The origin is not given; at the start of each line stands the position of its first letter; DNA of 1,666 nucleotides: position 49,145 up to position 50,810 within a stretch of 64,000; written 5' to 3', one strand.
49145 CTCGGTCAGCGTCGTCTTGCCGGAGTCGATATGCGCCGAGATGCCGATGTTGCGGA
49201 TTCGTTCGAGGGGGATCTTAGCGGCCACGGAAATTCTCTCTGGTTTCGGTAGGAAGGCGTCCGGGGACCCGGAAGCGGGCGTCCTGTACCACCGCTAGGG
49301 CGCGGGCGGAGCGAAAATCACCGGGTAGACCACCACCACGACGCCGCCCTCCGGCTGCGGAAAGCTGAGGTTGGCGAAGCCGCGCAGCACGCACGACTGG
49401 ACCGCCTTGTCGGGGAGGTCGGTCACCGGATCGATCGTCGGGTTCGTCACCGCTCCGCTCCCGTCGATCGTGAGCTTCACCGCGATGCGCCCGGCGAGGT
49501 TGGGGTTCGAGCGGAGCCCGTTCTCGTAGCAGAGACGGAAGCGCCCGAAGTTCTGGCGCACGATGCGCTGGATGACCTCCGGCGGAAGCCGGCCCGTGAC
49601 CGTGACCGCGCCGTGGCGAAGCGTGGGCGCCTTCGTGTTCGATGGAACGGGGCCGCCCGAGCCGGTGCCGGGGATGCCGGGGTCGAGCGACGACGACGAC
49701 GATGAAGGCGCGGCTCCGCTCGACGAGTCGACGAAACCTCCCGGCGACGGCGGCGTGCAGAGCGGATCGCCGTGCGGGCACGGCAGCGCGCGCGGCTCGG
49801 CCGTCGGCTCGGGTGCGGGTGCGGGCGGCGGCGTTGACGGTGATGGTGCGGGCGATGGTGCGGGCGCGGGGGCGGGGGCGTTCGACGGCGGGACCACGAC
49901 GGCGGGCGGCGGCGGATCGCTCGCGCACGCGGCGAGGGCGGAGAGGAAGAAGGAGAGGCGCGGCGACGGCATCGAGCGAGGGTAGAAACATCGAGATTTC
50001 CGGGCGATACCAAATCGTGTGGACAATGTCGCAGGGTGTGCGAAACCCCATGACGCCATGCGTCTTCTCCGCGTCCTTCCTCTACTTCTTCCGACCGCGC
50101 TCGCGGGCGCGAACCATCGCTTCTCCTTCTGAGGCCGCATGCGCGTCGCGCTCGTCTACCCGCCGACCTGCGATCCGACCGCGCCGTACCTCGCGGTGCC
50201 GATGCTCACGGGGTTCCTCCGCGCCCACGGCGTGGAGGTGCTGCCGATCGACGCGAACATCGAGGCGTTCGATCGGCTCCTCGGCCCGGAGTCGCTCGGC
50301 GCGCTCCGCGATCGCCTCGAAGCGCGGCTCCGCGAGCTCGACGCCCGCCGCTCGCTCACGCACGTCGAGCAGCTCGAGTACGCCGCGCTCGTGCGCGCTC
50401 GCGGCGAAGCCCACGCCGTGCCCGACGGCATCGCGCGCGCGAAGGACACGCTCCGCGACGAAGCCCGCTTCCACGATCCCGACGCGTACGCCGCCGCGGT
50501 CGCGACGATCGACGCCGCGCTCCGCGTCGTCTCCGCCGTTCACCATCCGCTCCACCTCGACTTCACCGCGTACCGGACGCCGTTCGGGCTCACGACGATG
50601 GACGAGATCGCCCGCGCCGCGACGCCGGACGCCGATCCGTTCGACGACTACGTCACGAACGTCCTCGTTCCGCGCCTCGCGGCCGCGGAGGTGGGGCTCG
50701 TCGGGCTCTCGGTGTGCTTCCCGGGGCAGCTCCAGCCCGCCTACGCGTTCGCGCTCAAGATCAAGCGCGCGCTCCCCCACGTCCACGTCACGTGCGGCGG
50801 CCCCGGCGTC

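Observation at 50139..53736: Cassette of B12-binding radical SAM (Cx4Cx2C), HEFAGH polytopic membrane protein and an unknown partner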

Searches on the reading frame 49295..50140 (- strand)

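Call 3: search_protein_families(library=pfam, proteins=[window:49295-50140:-], max_evalue=0.01)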
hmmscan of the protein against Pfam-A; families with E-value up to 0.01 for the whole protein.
window:49295-50140:- (281 aa): 0 families

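Call 4: search_protein_families(library=ncbifam, proteins=[window:49295-50140:-], max_evalue=0.01)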
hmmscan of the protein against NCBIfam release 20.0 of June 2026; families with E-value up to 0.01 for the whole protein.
window:49295-50140:- (281 aa): 2 families
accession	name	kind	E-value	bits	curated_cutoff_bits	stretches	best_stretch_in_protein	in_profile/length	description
NF033768.1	myxo_SS_tail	domain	1.5e-24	85.9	40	1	187-276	3-91/92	AgmX/PglI C-terminal domain-containing protein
NF033760.1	gliding_GltG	equivalog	1.9e-24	86.2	650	1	172-279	541-648/650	adventurous gliding motility protein GltG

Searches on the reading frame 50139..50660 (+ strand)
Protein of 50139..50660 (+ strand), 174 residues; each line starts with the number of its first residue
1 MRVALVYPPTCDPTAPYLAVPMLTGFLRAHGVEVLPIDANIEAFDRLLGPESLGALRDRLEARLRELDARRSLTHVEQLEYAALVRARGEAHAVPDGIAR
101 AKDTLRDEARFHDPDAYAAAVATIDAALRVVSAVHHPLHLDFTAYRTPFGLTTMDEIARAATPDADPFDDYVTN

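Call 63: search_protein_families(library=pfam, proteins=[window:50139-50660:+], max_evalue=10)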
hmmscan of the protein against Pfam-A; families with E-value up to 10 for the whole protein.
window:50139-50660:+ (174 aa): 0 families
